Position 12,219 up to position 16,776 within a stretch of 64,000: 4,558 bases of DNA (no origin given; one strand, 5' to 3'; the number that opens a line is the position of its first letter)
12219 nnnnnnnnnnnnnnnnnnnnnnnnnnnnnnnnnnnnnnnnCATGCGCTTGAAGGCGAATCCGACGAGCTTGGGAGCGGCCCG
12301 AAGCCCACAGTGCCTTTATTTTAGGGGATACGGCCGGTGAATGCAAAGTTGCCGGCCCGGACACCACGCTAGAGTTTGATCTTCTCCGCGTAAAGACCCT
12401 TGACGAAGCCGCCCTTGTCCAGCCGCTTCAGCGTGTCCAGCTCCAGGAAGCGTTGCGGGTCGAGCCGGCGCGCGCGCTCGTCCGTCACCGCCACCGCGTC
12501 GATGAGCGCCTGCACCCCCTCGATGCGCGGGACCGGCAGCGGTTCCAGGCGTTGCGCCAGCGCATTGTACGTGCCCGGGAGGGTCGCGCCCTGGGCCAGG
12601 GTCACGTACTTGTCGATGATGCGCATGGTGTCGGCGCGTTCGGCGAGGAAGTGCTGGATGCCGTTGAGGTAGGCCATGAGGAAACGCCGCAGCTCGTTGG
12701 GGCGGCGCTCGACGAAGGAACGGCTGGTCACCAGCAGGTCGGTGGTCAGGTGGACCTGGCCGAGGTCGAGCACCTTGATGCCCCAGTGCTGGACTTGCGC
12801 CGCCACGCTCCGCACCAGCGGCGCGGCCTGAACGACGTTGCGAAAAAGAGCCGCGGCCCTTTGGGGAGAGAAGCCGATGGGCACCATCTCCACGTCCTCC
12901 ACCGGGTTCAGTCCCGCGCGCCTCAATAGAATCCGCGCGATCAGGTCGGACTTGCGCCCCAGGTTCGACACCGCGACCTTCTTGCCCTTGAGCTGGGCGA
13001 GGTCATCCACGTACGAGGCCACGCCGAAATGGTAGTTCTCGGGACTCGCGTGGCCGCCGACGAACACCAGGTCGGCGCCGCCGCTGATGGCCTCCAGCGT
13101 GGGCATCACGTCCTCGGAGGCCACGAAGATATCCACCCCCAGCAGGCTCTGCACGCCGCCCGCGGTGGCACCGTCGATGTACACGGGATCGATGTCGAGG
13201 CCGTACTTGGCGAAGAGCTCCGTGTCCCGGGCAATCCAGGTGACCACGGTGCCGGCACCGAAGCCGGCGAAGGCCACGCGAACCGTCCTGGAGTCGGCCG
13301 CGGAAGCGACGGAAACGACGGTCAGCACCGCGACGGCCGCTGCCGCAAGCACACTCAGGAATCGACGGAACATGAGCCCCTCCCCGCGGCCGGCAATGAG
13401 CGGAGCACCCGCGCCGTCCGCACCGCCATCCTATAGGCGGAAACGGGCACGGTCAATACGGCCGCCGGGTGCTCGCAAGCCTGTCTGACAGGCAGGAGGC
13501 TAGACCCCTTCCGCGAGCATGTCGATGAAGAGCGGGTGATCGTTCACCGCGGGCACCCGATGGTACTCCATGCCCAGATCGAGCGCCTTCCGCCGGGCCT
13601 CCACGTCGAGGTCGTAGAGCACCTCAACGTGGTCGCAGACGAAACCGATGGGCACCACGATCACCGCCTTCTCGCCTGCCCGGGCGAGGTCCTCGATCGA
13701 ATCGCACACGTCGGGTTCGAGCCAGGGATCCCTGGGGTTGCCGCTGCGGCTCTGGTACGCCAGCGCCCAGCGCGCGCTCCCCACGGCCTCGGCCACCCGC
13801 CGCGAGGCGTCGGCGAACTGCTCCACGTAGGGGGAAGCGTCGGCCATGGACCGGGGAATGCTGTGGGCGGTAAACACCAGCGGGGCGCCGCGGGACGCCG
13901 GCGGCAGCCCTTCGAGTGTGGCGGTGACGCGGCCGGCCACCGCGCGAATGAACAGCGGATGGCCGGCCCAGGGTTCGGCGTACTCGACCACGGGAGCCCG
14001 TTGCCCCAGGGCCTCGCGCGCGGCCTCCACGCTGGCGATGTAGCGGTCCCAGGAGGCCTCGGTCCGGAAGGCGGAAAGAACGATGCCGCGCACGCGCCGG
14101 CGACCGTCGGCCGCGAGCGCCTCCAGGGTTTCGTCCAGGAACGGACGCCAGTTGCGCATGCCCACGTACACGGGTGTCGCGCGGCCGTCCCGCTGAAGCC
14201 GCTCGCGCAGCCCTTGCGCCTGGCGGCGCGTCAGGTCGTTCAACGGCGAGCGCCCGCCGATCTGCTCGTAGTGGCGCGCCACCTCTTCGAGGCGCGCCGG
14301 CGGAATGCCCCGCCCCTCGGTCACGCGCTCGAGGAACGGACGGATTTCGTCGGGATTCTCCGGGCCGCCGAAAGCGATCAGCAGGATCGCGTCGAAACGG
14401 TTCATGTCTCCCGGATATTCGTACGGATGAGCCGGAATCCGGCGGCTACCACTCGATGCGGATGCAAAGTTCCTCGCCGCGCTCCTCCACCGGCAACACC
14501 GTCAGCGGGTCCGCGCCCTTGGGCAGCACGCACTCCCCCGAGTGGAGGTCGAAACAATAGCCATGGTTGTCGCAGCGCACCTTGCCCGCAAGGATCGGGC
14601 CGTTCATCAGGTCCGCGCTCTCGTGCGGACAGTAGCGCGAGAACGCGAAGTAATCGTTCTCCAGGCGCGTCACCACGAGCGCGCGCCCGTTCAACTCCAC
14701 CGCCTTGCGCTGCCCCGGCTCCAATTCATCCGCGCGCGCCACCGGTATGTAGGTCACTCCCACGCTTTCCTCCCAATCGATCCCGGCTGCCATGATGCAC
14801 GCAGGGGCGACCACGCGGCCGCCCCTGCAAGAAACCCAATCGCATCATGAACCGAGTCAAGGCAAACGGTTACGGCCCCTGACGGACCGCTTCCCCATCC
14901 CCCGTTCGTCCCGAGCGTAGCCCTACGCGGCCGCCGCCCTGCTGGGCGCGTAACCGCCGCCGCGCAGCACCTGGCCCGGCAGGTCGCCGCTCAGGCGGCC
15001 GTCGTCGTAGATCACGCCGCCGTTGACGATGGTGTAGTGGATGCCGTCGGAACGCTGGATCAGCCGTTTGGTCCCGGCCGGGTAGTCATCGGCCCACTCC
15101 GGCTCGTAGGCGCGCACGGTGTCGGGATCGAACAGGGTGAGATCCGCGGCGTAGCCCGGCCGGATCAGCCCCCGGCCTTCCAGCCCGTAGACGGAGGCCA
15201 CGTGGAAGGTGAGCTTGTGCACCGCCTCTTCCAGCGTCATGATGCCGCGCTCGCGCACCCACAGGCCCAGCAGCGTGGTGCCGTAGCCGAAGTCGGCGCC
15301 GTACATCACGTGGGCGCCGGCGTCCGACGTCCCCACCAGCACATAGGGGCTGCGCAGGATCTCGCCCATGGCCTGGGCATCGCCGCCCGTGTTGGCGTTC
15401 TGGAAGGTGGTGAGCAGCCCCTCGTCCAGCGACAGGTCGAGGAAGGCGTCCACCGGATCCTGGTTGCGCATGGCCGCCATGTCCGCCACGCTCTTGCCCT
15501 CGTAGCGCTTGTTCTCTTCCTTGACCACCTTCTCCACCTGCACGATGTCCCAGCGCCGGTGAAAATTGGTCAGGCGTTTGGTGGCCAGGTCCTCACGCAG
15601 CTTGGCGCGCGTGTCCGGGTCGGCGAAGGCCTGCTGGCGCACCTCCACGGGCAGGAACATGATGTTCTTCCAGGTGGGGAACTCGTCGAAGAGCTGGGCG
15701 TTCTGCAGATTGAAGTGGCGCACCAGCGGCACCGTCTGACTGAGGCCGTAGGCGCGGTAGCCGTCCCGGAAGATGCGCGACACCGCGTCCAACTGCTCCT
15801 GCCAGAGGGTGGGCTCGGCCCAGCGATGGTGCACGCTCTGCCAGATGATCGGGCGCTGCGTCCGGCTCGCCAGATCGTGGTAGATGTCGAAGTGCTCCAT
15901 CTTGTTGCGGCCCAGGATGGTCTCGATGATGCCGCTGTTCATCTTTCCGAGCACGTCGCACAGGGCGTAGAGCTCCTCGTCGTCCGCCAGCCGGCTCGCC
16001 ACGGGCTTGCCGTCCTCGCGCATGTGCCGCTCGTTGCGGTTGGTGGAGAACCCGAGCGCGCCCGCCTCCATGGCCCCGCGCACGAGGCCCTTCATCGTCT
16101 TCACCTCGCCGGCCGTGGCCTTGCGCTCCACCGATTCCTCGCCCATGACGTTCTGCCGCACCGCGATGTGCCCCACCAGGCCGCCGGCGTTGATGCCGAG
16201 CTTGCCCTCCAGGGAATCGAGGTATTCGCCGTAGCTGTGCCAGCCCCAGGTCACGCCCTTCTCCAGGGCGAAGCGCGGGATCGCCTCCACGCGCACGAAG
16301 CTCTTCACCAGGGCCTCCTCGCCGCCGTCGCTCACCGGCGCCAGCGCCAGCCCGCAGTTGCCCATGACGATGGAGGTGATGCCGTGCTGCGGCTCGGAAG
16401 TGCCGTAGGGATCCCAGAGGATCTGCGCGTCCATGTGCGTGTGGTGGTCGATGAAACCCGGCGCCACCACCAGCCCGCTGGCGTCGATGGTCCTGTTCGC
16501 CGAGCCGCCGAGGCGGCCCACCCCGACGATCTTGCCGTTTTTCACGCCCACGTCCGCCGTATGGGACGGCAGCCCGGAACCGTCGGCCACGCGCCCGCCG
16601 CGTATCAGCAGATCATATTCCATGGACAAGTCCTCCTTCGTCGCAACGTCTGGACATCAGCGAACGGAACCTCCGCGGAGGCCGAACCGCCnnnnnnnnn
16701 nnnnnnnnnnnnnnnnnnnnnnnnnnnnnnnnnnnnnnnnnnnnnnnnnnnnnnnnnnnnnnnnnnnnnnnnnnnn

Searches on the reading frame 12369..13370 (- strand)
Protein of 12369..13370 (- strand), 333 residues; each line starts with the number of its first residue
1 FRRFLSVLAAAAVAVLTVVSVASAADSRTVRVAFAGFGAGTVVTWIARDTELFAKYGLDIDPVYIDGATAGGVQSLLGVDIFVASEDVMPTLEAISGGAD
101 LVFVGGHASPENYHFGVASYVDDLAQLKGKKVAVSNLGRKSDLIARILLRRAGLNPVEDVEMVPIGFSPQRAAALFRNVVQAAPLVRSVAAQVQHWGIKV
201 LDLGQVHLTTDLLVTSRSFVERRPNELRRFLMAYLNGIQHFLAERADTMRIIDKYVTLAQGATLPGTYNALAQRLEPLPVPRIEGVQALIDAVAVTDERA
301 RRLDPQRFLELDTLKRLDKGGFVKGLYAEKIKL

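Call 94: search_protein_families(library=pfam, proteins=[window:12369-13370:-], max_evalue=0.00001)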
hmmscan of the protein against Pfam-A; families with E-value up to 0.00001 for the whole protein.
window:12369-13370:- (333 aa): 2 families
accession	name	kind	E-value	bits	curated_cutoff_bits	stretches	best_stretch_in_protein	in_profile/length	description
PF09084.16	NMT1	-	2.4e-11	44.4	20.5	1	48-243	11-211/216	NMT1/THI5 like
PF13379.11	NMT1_2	-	2.1e-08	34.7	24.7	1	120-238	114-235/252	NMT1-like family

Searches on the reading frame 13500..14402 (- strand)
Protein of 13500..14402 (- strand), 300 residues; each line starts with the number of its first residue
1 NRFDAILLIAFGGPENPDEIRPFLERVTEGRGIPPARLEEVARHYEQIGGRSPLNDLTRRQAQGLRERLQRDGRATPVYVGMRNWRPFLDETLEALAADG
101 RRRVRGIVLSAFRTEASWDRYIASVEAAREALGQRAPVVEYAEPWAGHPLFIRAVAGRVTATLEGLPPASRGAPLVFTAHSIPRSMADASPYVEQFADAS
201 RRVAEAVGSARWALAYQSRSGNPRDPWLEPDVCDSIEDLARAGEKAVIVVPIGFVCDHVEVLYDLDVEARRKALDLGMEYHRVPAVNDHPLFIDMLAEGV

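Call 94: search_protein_families(library=pfam, proteins=[window:13500-14402:-], max_evalue=0.00001)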
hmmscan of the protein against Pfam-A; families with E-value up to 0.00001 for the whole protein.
window:13500-14402:- (300 aa): 1 family
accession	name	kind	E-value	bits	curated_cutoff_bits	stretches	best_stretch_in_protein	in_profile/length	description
PF00762.24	Ferrochelatase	-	6.8e-85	285.3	27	1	4-298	2-311/317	Ferrochelatase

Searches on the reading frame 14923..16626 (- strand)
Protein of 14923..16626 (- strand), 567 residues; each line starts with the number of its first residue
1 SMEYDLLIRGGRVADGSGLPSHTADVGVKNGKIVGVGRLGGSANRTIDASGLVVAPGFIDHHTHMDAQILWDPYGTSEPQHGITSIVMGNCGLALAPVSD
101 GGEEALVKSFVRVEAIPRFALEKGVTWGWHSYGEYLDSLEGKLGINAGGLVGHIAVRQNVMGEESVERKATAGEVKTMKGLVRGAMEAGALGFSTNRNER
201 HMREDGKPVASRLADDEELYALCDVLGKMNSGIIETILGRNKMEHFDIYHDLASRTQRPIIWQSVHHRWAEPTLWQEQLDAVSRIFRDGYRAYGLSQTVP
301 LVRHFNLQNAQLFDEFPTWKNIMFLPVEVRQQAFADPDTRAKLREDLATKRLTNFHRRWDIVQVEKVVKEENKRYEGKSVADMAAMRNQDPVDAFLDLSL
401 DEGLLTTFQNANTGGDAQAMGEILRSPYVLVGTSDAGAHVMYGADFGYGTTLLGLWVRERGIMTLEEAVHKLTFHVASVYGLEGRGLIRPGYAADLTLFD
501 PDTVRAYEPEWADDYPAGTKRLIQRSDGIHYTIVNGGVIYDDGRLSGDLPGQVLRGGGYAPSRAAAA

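Call 94: search_protein_families(library=pfam, proteins=[window:14923-16626:-], max_evalue=0.00001)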
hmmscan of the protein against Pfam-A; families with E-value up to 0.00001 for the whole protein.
window:14923-16626:- (567 aa): 2 families
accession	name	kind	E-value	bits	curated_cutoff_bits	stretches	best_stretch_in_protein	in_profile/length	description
PF07969.17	Amidohydro_3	-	1.3e-37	130.8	29.7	1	45-540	1-472/472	Amidohydrolase family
PF01979.26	Amidohydro_1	-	1.3e-09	38.2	25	1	437-536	242-342/345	Amidohydrolase family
